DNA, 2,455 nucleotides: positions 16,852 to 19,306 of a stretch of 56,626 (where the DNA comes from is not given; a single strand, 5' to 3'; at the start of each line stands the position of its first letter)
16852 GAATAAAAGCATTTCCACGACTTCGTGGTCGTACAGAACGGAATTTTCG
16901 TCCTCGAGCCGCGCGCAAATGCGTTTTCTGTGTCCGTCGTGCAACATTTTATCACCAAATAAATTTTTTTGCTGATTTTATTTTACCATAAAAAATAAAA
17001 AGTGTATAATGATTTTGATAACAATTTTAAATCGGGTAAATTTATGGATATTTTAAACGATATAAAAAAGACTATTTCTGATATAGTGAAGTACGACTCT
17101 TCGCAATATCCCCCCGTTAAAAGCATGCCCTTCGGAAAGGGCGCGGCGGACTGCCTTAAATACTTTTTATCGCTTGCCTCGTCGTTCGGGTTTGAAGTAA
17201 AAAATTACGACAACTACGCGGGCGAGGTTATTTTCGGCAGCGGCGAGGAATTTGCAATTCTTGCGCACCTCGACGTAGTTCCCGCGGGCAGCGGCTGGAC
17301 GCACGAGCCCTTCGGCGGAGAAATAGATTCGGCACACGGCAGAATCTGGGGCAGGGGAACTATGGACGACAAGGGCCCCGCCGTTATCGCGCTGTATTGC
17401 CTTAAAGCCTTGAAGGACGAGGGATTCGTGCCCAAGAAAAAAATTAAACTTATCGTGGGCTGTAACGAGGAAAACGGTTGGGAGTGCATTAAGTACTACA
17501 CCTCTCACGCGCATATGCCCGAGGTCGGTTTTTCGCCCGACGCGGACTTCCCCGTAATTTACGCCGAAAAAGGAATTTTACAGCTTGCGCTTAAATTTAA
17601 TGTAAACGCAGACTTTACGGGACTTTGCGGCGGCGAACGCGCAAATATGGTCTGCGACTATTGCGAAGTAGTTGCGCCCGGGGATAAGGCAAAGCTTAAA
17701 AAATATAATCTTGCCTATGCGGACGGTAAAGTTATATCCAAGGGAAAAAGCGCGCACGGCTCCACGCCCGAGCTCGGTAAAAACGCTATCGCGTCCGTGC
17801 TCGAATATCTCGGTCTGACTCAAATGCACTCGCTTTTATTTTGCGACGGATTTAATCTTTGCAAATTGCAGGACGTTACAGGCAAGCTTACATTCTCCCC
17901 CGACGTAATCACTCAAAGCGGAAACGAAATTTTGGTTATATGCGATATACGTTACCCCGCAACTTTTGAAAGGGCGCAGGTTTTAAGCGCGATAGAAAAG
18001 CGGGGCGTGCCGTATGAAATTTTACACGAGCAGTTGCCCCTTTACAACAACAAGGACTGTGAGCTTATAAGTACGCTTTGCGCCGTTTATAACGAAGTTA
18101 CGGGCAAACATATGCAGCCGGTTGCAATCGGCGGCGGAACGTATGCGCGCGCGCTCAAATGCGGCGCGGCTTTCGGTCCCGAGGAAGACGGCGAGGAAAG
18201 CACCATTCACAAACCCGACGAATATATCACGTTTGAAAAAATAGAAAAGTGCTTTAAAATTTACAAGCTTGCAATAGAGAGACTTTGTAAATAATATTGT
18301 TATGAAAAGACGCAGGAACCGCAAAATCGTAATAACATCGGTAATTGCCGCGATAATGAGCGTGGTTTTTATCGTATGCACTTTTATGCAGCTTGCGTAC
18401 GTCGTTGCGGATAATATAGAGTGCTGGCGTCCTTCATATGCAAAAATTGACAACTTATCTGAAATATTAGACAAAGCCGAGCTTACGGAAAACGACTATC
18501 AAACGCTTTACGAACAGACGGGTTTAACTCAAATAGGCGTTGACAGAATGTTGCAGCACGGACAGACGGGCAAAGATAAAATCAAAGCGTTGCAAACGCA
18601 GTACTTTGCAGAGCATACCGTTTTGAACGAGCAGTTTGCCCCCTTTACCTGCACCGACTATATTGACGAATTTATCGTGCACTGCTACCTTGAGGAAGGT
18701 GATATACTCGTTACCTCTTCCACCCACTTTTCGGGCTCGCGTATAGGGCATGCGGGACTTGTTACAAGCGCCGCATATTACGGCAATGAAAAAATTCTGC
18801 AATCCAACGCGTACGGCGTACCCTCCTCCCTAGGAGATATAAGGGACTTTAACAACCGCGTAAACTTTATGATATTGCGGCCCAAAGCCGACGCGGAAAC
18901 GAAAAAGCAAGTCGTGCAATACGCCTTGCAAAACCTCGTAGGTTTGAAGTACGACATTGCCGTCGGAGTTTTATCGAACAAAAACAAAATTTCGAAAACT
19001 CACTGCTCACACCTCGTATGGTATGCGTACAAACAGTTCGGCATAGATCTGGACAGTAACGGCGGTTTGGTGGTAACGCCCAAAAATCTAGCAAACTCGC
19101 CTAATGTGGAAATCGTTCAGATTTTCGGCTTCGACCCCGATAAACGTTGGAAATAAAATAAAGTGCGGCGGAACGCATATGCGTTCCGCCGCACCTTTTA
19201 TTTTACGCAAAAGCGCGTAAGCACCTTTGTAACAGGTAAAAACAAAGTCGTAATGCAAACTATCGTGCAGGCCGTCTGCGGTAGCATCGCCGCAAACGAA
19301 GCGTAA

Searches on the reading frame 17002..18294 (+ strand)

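Call 55: search_protein_families(library=pfam, proteins=[window:17002-18294:+])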
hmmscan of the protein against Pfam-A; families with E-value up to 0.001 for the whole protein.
window:17002-18294:+ (430 aa): 3 families
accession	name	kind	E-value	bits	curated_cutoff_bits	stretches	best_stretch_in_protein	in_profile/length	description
PF01546.33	Peptidase_M20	-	1.4e-28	100.7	24.6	1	86-426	2-205/206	Peptidase family M20/M25/M40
PF07687.19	M20_dimer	-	6.9e-05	23.2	21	0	240-270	7-37/107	Peptidase dimerisation domain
PF04389.22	Peptidase_M28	-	0.00036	20.8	21.3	1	82-175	13-86/193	Peptidase family M28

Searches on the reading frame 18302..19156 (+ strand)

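Call 55: search_protein_families(library=pfam, proteins=[window:18302-19156:+])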
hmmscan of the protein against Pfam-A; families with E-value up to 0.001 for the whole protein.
window:18302-19156:+ (284 aa): 2 families
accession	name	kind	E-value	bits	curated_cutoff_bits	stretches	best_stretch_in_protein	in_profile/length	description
PF05708.18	Peptidase_C92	-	6.8e-05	23.4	27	1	130-251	2-126/166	Permuted papain-like amidase enzyme, YaeF/YiiX, C92 family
PF00877.26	NLPC_P60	-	0.00041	20.7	23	0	231-255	12-36/105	NlpC/P60 family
